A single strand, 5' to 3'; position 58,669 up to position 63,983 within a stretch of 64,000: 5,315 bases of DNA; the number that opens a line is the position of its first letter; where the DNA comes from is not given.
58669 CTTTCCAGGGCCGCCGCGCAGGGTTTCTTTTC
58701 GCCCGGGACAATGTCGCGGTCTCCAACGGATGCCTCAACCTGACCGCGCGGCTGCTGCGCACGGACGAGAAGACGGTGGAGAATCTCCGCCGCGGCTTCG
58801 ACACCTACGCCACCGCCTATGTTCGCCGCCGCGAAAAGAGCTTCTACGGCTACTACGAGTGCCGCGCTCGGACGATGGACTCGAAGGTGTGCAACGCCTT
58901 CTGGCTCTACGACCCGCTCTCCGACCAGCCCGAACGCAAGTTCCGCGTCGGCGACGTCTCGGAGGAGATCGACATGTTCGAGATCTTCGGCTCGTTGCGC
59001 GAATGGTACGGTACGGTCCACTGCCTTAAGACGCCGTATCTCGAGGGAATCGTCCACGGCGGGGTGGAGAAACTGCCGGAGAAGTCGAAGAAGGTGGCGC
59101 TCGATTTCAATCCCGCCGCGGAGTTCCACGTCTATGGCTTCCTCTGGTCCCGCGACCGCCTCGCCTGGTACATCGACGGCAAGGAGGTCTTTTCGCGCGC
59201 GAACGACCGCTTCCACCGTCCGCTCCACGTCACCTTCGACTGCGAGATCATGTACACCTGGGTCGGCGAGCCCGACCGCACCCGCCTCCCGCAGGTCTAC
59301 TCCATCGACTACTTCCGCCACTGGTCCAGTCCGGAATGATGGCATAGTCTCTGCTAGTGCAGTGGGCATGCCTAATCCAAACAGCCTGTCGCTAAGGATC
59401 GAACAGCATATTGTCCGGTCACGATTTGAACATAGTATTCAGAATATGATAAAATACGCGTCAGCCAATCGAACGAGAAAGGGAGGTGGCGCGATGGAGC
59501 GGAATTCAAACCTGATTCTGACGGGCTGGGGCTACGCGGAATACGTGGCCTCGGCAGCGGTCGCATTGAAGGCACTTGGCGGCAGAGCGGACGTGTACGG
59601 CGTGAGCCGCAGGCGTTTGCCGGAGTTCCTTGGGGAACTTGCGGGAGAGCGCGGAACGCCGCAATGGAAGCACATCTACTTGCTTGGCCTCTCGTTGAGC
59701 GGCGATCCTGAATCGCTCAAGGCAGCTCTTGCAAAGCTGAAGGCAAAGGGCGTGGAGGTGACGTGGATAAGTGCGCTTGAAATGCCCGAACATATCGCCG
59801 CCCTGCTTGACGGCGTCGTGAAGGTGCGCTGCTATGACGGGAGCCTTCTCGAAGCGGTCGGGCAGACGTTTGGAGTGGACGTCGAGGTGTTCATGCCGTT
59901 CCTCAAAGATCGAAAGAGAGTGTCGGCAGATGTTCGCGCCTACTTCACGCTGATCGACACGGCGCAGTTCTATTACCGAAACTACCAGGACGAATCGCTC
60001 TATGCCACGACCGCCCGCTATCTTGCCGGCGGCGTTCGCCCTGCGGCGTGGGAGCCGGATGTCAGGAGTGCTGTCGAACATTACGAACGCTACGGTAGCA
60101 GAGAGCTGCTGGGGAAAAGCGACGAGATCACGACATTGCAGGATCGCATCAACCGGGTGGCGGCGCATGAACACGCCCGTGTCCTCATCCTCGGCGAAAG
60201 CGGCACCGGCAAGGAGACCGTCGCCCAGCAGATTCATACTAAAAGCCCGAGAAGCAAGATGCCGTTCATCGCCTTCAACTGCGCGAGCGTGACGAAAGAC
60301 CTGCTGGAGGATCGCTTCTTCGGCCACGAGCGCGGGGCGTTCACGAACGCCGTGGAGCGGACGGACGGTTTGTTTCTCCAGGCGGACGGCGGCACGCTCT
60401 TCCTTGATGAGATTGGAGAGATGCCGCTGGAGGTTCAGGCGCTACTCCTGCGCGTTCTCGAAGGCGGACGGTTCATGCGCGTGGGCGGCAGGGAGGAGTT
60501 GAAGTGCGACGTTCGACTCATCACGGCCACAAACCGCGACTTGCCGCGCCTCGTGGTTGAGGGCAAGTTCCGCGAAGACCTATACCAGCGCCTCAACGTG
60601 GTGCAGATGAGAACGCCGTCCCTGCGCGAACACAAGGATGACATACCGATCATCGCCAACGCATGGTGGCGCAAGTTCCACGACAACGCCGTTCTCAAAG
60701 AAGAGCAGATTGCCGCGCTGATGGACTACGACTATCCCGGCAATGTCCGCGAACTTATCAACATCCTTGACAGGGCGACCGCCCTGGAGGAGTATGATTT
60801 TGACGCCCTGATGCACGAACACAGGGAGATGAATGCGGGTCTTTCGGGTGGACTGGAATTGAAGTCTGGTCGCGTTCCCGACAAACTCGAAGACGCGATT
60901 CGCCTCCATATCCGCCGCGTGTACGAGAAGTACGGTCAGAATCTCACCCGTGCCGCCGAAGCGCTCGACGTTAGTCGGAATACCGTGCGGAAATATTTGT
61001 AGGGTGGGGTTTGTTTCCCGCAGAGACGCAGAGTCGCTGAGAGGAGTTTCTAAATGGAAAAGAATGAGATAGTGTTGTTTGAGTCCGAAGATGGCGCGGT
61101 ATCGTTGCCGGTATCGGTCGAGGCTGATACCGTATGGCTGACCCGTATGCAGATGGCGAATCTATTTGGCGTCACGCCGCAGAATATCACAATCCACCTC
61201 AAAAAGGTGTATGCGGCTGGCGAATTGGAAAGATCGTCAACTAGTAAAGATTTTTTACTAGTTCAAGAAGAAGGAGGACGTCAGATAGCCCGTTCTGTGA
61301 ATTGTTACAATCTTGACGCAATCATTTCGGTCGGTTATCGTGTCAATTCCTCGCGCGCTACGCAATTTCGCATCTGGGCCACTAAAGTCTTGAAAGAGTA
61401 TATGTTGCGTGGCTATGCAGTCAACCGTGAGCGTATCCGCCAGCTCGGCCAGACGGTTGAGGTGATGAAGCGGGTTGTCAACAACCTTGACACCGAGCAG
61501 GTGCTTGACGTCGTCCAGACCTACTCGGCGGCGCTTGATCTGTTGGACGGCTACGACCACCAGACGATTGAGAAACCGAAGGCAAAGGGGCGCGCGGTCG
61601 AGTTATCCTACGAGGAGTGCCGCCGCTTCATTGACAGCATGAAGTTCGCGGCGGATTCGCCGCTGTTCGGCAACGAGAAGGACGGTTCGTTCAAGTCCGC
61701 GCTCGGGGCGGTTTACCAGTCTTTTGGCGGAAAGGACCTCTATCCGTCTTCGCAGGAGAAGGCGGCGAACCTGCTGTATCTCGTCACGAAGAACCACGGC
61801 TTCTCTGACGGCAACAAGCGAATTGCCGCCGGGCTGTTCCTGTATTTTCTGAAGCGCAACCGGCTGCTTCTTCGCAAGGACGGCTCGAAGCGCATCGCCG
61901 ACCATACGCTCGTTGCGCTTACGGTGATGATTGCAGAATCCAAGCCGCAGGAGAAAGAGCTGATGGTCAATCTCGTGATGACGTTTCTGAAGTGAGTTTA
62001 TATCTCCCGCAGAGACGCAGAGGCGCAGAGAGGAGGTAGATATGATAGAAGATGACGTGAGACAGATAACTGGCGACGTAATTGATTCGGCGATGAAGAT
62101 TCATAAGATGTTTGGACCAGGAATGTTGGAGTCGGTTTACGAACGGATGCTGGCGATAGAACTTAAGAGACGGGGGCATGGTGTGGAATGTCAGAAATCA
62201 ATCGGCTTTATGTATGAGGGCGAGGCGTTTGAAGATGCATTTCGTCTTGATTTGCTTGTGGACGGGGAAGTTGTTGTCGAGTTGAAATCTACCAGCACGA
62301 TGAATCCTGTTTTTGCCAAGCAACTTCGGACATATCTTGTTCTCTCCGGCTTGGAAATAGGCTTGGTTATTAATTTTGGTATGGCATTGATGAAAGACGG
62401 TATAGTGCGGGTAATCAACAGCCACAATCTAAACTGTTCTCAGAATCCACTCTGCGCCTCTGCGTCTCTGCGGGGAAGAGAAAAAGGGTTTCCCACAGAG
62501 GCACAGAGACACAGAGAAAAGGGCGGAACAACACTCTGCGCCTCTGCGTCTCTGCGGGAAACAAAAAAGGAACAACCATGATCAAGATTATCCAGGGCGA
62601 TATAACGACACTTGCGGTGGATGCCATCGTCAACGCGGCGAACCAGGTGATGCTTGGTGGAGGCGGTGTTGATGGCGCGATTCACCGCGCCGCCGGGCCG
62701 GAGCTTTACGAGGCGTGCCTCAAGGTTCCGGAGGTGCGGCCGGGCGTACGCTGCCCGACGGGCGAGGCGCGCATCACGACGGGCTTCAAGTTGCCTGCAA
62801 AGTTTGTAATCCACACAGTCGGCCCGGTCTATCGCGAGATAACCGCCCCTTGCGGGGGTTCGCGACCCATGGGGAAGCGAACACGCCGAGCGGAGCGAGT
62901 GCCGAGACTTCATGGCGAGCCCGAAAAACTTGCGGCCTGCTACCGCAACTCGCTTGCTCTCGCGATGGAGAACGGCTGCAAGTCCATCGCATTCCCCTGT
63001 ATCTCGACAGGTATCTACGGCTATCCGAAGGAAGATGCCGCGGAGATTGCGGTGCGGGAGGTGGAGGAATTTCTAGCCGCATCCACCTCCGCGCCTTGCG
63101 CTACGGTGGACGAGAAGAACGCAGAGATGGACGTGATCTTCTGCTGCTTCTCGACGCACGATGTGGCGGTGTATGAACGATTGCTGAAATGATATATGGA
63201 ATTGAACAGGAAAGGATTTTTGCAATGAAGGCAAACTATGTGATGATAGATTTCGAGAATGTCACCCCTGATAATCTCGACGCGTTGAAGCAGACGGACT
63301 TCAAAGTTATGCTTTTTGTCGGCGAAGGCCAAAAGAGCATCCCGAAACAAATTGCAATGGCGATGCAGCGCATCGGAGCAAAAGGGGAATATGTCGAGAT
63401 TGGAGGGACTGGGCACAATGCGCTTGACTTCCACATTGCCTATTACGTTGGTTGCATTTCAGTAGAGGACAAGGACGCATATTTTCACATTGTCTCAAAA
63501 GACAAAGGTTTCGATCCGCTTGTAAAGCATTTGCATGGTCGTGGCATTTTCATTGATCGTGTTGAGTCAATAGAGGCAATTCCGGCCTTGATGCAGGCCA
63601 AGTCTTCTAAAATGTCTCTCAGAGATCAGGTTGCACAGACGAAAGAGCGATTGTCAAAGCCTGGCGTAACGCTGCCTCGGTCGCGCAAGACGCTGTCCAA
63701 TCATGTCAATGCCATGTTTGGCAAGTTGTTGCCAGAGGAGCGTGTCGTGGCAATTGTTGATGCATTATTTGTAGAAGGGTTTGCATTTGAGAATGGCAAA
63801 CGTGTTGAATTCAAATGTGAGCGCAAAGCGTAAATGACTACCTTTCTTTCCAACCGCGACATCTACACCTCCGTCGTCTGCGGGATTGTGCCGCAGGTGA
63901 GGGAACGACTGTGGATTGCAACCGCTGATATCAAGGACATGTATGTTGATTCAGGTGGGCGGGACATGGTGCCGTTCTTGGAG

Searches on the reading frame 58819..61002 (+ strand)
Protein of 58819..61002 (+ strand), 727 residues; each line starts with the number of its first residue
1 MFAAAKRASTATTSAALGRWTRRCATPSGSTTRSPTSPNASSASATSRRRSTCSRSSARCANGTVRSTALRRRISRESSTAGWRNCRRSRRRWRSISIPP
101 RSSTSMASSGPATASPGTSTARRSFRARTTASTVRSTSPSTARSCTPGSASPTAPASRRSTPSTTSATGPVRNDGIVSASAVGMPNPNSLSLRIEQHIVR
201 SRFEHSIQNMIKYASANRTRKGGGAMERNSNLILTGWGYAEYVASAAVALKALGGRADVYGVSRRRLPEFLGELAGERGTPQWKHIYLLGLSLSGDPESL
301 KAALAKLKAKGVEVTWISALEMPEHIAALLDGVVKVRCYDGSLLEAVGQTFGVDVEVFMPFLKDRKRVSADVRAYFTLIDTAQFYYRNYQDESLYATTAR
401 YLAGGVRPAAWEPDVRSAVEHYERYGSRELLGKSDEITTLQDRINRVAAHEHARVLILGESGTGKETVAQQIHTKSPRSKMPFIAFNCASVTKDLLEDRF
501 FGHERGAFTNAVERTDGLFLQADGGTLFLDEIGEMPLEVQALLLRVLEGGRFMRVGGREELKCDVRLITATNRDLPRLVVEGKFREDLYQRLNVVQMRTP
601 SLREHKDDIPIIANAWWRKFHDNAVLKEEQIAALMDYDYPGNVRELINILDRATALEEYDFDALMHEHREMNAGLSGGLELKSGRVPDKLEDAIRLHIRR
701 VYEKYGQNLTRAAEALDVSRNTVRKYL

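Call 99: search_protein_families(library=pfam, proteins=[window:58819-61002:+], max_evalue=0.0001)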
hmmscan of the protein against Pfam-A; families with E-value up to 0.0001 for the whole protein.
window:58819-61002:+ (727 aa): 7 families
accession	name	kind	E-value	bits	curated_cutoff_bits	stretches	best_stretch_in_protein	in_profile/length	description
PF00158.32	Sigma54_activat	-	2.7e-63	213.1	20.2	1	431-597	2-167/168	Sigma-54 interaction domain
PF14532.12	Sigma54_activ_2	-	4.8e-21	75.9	25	1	431-602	1-138/138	Sigma-54 interaction domain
PF25601.1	AAA_lid_14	-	4.9e-11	42.7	27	1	603-658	1-61/87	AAA+ ATPase lid domain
PF07728.20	AAA_5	-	4.5e-09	36.9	22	1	455-574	2-124/139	AAA domain (dynein-related subfamily)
PF13191.12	AAA_16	-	1e-06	29.8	32.6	1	429-491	1-63/167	AAA ATPase domain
PF07724.20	AAA_2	-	3.5e-06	27.6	27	1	453-568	4-119/166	AAA domain (Cdc48 subfamily)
PF00004.35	AAA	-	2.1e-05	25.4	21.2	1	455-575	1-114/131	ATPase family associated with various cellular activities (AAA)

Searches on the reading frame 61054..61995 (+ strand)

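Call 99: search_protein_families(library=pfam, proteins=[window:61054-61995:+], max_evalue=0.0001)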
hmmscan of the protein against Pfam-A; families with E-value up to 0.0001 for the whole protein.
window:61054-61995:+ (313 aa): 2 families
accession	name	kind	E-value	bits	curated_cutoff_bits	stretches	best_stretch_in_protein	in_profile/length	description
PF13310.11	Virulence_RhuM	-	5.6e-26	91.8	33.7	1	62-134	1-73/252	Virulence protein RhuM family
PF02661.23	Fic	-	1.4e-08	35.8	24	1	209-266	24-93/93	Fic/DOC family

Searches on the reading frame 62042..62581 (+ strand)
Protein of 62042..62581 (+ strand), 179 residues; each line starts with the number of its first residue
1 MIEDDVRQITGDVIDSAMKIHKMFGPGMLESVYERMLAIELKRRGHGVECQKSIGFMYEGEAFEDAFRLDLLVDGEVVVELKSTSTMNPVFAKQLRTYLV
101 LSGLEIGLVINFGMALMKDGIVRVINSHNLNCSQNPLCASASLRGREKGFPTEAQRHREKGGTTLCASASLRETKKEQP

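Call 99: search_protein_families(library=pfam, proteins=[window:62042-62581:+], max_evalue=0.0001)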
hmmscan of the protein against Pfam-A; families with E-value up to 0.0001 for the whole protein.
window:62042-62581:+ (179 aa): 1 family
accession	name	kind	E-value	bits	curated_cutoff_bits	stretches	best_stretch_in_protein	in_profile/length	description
PF13366.12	PDDEXK_3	-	1.7e-34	119.1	22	1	8-124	2-117/117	PD-(D/E)XK nuclease superfamily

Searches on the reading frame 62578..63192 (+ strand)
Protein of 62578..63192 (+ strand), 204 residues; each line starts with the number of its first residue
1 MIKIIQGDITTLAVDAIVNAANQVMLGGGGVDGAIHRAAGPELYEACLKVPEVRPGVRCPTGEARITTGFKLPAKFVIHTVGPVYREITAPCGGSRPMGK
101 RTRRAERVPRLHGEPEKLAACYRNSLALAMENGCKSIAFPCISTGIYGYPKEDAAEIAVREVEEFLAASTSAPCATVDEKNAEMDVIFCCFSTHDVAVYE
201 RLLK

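Call 99: search_protein_families(library=pfam, proteins=[window:62578-63192:+], max_evalue=0.0001)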
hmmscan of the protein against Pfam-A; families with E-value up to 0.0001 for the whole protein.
window:62578-63192:+ (204 aa): 1 family
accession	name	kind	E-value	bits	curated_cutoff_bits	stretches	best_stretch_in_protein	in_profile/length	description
PF01661.27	Macro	-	3.8e-45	153.1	22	2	18-87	1-68/118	Macro domain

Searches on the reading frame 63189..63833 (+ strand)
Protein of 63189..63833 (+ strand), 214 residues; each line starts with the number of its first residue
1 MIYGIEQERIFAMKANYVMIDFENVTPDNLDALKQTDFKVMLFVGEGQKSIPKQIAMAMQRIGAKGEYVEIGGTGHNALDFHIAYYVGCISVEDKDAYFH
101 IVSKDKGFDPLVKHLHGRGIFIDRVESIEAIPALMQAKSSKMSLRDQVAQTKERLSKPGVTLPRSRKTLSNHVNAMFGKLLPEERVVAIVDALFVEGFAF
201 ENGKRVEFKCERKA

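Call 99: search_protein_families(library=pfam, proteins=[window:63189-63833:+], max_evalue=0.0001)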
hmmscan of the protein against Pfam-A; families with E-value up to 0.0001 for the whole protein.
window:63189-63833:+ (214 aa): 1 family
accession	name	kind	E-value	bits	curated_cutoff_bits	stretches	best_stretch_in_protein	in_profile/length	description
PF18475.7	PIN7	-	9.3e-28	97.3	34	1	19-119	1-103/103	PIN domain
